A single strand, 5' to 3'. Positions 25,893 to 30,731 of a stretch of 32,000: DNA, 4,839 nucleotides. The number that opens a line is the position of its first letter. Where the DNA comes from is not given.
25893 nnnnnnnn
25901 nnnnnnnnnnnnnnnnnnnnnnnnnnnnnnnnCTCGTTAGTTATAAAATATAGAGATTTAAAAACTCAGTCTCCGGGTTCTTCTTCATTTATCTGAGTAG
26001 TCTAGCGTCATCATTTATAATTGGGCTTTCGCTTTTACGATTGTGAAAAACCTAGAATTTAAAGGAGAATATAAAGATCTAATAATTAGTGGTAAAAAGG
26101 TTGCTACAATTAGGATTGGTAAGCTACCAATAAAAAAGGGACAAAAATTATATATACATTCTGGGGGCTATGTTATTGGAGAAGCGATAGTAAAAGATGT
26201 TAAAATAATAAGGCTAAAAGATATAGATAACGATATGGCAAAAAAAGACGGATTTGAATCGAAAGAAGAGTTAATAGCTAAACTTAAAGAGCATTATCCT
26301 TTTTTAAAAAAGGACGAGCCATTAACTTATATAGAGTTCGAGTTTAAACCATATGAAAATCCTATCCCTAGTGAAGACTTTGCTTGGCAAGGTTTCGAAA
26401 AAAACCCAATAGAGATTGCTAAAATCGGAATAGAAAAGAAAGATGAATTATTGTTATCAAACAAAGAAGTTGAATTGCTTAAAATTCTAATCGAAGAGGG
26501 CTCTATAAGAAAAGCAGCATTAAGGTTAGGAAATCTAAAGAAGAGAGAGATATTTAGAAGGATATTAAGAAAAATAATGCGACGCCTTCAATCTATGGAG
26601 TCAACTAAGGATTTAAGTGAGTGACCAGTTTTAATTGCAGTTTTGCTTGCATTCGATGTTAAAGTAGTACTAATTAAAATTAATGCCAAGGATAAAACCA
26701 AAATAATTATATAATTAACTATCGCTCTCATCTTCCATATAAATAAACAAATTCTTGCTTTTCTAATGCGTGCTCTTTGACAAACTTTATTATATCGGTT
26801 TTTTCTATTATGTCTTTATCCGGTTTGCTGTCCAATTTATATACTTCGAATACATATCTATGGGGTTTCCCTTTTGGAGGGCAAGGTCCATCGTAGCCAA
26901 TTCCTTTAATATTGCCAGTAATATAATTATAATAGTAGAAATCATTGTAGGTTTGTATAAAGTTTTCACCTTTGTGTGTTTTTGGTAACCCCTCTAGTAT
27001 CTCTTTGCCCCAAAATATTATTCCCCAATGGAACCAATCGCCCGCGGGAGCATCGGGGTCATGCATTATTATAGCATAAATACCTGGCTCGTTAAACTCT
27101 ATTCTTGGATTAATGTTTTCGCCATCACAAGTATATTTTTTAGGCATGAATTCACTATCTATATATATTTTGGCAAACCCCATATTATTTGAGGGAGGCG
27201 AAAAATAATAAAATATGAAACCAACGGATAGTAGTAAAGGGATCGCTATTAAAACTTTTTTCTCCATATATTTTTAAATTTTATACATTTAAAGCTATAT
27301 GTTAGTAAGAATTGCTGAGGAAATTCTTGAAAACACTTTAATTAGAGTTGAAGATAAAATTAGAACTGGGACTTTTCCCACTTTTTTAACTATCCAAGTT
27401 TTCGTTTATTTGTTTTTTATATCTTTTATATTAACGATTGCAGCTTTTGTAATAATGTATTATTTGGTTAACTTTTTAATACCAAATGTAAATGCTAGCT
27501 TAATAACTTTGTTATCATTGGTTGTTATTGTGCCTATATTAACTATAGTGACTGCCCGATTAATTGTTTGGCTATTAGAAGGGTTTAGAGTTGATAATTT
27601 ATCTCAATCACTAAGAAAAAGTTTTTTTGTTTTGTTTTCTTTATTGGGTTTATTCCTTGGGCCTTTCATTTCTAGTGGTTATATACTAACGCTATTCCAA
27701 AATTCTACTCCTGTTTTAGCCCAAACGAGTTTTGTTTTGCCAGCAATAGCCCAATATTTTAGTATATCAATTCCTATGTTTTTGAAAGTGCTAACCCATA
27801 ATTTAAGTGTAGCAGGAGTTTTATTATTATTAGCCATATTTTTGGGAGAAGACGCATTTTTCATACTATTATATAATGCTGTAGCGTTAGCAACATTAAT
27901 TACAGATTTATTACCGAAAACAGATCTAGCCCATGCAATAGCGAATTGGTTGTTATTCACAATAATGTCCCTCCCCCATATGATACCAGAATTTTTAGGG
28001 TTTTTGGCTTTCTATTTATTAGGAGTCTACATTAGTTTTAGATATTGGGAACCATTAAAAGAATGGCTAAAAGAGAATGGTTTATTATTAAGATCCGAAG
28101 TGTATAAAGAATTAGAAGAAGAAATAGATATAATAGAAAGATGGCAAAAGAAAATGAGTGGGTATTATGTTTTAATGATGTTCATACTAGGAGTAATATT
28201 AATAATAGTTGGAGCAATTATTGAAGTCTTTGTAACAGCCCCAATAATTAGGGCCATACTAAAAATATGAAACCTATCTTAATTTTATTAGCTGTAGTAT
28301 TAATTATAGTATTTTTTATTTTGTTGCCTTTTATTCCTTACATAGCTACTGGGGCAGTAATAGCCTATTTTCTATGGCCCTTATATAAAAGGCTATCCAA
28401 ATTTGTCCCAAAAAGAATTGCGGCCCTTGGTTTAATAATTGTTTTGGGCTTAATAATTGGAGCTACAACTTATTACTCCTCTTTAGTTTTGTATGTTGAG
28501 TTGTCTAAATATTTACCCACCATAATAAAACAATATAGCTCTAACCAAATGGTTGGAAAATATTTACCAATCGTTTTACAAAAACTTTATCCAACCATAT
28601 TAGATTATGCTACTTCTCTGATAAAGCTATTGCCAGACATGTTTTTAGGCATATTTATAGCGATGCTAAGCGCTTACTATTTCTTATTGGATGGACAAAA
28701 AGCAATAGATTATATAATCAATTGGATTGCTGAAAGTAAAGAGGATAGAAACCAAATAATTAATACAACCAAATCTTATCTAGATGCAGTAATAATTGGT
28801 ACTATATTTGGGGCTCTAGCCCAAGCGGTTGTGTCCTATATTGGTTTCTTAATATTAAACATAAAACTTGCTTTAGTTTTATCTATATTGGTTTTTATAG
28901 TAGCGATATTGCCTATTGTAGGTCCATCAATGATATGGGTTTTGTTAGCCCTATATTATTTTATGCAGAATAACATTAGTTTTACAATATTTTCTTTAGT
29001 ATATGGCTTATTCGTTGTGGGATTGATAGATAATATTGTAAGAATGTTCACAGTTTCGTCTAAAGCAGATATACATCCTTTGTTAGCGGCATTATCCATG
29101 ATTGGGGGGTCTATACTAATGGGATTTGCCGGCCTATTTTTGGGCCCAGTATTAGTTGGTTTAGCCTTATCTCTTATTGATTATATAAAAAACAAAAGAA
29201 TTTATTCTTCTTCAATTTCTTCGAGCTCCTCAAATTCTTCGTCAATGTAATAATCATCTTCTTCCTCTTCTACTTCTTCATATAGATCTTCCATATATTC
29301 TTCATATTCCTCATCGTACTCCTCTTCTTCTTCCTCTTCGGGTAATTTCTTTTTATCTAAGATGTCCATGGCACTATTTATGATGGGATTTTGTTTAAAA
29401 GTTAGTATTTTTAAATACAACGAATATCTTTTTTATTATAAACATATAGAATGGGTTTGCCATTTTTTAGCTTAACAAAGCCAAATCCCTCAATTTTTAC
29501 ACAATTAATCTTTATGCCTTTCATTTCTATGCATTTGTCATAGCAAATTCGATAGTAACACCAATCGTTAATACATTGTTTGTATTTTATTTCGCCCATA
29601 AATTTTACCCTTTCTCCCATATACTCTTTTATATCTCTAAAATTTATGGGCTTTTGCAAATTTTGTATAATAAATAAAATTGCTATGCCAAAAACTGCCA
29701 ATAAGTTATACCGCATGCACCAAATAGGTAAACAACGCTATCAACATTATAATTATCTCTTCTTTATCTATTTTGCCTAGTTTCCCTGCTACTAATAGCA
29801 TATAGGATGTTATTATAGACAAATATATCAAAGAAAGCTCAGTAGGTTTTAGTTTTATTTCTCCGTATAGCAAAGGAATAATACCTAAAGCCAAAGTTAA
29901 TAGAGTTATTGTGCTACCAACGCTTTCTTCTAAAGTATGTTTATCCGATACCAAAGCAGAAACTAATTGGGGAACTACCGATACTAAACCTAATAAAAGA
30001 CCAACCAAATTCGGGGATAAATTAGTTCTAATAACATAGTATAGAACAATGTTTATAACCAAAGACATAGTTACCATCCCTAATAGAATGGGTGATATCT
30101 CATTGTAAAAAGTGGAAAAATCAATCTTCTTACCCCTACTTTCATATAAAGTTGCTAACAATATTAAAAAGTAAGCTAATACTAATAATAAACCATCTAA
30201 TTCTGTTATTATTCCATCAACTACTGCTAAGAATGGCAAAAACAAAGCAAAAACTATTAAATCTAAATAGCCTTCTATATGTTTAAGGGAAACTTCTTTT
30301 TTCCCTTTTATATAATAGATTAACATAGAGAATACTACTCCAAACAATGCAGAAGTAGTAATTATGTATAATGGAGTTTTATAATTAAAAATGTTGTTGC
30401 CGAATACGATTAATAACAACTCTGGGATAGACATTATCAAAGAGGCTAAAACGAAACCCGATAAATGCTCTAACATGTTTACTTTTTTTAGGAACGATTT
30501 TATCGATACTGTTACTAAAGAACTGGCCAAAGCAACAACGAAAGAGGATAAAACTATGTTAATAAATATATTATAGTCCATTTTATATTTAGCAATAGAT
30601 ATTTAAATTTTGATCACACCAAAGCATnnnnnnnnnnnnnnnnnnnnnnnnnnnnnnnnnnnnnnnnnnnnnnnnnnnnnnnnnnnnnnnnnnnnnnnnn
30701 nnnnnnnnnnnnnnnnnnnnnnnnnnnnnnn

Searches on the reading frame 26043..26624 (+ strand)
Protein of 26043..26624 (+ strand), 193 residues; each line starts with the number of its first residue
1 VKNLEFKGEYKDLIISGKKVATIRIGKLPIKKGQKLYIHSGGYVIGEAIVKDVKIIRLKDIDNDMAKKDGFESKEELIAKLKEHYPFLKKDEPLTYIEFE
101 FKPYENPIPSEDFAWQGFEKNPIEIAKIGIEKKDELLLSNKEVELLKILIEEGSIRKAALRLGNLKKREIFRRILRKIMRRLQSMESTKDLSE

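Call 60: search_protein_families(library=pfam, proteins=[window:26043-26624:+], max_evalue=0.001)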
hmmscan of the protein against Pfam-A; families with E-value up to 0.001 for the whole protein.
window:26043-26624:+ (193 aa): 1 family
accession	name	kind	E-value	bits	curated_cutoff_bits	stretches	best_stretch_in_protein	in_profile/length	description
PF04266.20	ASCH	-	4.5e-21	75.9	21.2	1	4-101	1-101/103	ASCH domain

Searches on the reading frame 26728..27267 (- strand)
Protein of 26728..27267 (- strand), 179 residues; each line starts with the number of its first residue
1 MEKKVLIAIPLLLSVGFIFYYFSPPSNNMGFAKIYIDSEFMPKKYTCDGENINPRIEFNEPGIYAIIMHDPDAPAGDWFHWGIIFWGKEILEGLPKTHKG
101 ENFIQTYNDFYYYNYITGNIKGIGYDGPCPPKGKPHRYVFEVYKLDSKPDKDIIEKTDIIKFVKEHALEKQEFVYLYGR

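Call 61: search_protein_families(library=pfam, proteins=[window:26728-27267:-], max_evalue=0.001)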
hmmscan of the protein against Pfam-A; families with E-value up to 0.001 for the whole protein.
window:26728-27267:- (179 aa): 1 family
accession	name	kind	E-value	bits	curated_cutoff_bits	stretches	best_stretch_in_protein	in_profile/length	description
PF01161.25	PBP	-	3.7e-25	89.3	24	1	41-177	2-135/135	Phosphatidylethanolamine-binding protein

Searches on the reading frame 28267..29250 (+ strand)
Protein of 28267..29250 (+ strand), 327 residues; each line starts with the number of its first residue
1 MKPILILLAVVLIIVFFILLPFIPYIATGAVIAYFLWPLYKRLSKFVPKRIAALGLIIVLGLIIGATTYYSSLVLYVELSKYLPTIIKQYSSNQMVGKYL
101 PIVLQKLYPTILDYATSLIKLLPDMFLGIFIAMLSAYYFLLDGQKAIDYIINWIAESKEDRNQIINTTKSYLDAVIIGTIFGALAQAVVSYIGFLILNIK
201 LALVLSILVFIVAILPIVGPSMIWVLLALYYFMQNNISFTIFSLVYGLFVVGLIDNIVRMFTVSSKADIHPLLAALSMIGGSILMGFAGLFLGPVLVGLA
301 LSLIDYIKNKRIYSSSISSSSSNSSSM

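Call 61: search_protein_families(library=pfam, proteins=[window:28267-29250:+], max_evalue=0.001)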
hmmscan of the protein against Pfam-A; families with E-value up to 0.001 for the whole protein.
window:28267-29250:+ (327 aa): 1 family
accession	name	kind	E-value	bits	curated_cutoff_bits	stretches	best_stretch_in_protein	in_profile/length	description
PF01594.21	AI-2E_transport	-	1e-39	137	34.3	1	5-306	5-325/327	AI-2E family transporter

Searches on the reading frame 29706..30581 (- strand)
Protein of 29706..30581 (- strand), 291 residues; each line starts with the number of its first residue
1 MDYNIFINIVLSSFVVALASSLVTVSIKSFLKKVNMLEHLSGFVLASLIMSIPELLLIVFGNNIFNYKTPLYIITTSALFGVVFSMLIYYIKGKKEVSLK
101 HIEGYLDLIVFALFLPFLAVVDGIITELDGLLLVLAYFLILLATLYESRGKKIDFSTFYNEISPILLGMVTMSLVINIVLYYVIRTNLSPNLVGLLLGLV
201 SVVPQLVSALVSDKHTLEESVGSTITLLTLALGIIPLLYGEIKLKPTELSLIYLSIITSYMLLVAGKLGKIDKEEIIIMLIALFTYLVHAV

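Call 61: search_protein_families(library=pfam, proteins=[window:29706-30581:-], max_evalue=0.001)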
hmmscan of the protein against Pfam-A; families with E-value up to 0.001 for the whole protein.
window:29706-30581:- (291 aa): 1 family
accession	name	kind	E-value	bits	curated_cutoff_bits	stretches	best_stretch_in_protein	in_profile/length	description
PF01699.29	Na_Ca_ex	-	3.9e-05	24.1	24.9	0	8-144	5-149/151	Sodium/calcium exchanger protein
